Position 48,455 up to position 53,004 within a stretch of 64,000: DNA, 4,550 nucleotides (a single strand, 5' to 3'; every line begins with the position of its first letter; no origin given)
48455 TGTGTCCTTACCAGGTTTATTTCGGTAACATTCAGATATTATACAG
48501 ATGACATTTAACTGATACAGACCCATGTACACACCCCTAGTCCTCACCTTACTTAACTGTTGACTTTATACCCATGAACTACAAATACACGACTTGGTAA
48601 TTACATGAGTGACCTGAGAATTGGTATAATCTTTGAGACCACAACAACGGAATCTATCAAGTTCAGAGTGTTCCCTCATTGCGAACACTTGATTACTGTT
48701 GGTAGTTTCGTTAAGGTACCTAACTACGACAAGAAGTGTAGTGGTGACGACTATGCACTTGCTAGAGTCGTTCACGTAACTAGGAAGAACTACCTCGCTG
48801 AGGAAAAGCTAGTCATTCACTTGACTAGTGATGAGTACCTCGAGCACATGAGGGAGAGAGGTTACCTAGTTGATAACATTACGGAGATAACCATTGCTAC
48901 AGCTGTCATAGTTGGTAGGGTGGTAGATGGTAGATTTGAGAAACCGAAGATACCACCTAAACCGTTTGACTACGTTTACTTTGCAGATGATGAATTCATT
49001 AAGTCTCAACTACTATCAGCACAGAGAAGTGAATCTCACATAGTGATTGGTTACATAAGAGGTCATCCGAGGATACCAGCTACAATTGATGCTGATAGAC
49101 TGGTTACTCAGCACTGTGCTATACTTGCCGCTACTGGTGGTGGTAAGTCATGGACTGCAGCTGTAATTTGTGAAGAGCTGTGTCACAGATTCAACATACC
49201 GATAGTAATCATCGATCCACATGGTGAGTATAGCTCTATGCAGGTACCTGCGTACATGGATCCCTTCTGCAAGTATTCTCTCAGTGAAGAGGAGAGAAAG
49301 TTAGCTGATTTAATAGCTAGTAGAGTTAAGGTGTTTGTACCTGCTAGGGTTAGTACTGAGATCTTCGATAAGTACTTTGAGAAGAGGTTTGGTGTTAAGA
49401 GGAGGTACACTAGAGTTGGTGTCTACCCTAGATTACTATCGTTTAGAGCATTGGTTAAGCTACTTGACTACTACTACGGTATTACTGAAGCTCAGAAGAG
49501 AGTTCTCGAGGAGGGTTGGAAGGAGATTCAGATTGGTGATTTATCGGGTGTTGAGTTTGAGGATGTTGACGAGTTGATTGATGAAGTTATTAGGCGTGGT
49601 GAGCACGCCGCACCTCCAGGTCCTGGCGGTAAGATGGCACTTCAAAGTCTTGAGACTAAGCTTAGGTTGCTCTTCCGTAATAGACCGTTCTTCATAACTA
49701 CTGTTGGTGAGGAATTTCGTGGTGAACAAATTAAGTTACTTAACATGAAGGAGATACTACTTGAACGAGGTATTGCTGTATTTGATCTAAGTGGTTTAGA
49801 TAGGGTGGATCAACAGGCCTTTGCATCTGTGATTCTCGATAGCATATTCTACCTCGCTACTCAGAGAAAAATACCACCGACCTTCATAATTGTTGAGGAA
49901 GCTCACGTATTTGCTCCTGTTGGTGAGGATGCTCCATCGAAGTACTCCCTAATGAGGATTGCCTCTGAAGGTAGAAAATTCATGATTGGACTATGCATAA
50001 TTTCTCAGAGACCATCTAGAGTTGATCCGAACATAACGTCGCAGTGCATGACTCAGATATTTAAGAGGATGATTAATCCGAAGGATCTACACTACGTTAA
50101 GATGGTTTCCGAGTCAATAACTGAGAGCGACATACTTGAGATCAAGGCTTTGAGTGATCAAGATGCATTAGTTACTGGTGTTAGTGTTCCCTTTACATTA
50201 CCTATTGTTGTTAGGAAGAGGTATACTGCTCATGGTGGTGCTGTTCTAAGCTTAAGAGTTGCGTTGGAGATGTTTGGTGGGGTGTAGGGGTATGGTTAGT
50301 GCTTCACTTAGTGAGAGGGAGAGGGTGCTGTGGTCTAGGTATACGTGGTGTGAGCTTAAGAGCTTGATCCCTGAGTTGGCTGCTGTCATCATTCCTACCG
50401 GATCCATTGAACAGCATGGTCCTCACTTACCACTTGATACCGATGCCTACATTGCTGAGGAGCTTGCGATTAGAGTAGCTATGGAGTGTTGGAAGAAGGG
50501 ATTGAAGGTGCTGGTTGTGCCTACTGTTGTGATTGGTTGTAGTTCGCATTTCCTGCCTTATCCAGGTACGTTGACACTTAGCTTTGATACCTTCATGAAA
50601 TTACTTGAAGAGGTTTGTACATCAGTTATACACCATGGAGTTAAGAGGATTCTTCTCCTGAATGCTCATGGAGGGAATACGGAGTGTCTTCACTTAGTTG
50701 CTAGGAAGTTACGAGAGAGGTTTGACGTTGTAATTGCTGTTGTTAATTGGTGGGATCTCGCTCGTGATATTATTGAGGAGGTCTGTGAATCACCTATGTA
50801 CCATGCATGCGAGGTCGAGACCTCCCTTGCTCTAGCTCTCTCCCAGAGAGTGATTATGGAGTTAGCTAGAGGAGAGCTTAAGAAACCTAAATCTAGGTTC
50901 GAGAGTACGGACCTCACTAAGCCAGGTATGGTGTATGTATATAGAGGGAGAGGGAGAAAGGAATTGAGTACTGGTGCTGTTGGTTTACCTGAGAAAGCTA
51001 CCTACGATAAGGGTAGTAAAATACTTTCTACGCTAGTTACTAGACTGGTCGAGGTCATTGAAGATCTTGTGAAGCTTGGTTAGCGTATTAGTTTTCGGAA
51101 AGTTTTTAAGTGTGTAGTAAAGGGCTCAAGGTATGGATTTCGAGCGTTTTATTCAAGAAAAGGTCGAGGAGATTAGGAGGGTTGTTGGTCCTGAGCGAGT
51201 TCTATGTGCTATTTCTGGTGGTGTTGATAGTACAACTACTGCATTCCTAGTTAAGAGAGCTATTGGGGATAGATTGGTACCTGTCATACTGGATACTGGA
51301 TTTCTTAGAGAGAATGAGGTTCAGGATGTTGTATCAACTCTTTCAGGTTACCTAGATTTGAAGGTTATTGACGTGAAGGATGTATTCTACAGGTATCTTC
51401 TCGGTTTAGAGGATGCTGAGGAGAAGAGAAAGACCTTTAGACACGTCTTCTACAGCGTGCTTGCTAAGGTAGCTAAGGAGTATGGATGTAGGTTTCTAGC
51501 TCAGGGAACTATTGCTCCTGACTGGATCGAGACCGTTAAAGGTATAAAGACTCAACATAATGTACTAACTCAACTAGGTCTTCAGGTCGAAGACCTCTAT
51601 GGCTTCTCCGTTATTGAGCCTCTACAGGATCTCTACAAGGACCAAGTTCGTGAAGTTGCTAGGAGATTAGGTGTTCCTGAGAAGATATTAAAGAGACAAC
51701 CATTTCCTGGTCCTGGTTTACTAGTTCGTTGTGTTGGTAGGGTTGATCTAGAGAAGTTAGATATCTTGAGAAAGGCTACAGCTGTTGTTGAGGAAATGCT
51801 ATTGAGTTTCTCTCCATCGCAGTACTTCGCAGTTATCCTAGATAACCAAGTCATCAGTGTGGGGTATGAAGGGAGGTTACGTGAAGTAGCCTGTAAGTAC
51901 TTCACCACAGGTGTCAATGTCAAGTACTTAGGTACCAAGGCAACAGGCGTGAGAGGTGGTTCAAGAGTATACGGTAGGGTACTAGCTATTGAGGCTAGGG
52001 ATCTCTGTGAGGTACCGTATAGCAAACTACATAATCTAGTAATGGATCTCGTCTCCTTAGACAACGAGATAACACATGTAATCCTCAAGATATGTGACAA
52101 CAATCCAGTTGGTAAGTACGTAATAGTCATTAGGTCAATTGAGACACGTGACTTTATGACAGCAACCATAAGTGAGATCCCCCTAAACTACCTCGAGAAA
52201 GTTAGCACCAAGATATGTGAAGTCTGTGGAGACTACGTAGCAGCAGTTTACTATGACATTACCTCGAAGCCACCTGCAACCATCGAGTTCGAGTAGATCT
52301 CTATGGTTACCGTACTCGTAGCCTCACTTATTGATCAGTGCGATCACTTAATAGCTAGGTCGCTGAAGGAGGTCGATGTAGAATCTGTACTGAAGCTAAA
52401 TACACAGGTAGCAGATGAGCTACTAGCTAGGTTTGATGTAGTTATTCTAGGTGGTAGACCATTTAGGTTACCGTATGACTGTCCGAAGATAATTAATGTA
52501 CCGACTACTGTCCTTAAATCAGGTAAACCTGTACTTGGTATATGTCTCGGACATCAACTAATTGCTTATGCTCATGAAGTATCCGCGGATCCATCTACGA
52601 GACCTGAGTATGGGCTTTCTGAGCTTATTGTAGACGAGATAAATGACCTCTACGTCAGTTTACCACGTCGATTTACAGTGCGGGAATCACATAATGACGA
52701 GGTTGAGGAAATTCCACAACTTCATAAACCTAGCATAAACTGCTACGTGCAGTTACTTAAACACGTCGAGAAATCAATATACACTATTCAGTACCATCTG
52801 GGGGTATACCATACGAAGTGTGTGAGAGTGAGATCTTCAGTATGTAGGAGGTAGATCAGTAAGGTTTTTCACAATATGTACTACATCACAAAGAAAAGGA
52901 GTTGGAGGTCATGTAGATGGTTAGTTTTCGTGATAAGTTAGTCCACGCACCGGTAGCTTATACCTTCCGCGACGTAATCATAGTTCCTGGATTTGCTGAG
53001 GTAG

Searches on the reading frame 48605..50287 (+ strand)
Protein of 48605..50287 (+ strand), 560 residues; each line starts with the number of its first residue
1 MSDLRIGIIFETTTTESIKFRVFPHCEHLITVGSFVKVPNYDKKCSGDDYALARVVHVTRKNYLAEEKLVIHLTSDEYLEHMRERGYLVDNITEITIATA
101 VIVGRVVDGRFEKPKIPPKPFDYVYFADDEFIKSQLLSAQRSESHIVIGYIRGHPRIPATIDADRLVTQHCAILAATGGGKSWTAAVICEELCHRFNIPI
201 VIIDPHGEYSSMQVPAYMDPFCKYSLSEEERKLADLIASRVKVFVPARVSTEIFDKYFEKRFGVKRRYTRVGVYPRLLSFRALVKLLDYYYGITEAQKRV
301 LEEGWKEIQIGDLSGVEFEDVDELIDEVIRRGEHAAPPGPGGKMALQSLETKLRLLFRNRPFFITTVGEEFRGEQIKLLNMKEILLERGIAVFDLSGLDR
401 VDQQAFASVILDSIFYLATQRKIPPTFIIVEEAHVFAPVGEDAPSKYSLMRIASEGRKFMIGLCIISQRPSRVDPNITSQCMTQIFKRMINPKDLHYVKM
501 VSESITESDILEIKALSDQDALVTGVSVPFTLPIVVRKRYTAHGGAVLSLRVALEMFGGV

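Call 25: search_protein_families(library=pfam, proteins=[window:48605-50287:+], max_evalue=0.001)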
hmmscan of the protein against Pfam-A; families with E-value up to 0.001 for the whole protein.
window:48605-50287:+ (560 aa): 2 families
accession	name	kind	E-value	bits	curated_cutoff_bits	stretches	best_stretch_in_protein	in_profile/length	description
PF01935.23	DUF87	-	8.6e-37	127.8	23.2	1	146-413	1-219/220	Helicase HerA, central domain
PF12846.13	AAA_10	-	0.00047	19.8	27.5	0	165-211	18-63/362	AAA-like domain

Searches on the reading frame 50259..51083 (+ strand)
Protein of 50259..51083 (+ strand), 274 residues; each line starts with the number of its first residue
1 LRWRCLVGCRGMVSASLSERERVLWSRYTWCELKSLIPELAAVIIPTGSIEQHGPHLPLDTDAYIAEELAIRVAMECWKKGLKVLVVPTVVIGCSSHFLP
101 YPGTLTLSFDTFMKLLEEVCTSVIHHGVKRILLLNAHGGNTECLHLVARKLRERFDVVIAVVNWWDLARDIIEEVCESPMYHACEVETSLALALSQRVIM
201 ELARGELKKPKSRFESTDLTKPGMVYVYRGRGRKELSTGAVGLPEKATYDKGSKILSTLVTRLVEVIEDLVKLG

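Call 25: search_protein_families(library=pfam, proteins=[window:50259-51083:+], max_evalue=0.001)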
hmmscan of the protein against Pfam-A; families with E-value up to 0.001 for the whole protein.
window:50259-51083:+ (274 aa): 1 family
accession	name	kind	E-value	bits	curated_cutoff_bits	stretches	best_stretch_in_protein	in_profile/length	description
PF02633.19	Creatininase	-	1.3e-60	205.3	31.3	1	27-267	2-238/238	Creatinine amidohydrolase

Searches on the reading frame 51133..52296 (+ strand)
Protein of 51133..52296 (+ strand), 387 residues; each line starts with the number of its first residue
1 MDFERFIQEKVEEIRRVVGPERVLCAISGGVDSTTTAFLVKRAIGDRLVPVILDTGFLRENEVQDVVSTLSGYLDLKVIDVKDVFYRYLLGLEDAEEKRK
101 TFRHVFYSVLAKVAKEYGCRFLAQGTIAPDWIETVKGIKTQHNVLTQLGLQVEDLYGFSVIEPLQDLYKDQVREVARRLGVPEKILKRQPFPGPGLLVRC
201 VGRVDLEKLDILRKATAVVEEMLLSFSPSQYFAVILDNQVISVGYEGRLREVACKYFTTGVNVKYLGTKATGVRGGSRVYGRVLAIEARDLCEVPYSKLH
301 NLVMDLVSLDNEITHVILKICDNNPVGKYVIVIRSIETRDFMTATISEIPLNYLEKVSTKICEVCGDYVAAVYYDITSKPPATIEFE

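Call 25: search_protein_families(library=pfam, proteins=[window:51133-52296:+], max_evalue=0.001)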
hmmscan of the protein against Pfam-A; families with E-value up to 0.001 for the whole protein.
window:51133-52296:+ (387 aa): 6 families
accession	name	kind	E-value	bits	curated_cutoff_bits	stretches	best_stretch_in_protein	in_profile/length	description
PF00958.27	GMP_synt_C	-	3.2e-20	72.4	27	1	328-386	35-92/92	GMP synthase C terminal domain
PF02540.23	NAD_synthase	-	4e-14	52.8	21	1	4-191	6-178/242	NAD synthase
PF01171.26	ATP_bind_3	-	2.3e-06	27.9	27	1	23-180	2-160/182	PP-loop family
PF02568.20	ThiI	-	1e-05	25.7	20.5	1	21-181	4-161/197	Thiamine biosynthesis protein (ThiI)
PF03054.22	tRNA_Me_trans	-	0.00024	21.3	20.6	0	22-44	2-24/202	tRNA methyl transferase HUP domain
PF06508.19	QueC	-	0.00025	21.1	22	0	23-56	2-34/210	Queuosine biosynthesis protein QueC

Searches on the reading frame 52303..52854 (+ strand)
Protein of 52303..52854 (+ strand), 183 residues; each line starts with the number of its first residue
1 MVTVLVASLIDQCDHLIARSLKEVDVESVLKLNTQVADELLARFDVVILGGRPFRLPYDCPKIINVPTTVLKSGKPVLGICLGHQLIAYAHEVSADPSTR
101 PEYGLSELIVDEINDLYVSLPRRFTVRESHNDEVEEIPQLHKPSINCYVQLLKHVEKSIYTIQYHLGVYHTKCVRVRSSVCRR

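Call 25: search_protein_families(library=pfam, proteins=[window:52303-52854:+], max_evalue=0.001)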
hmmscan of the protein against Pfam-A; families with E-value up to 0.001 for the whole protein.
window:52303-52854:+ (183 aa): 1 family
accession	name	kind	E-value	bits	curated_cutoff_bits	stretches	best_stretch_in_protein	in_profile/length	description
PF00117.34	GATase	-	3.3e-19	69.8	22.8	1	10-171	6-176/190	Glutamine amidotransferase class-I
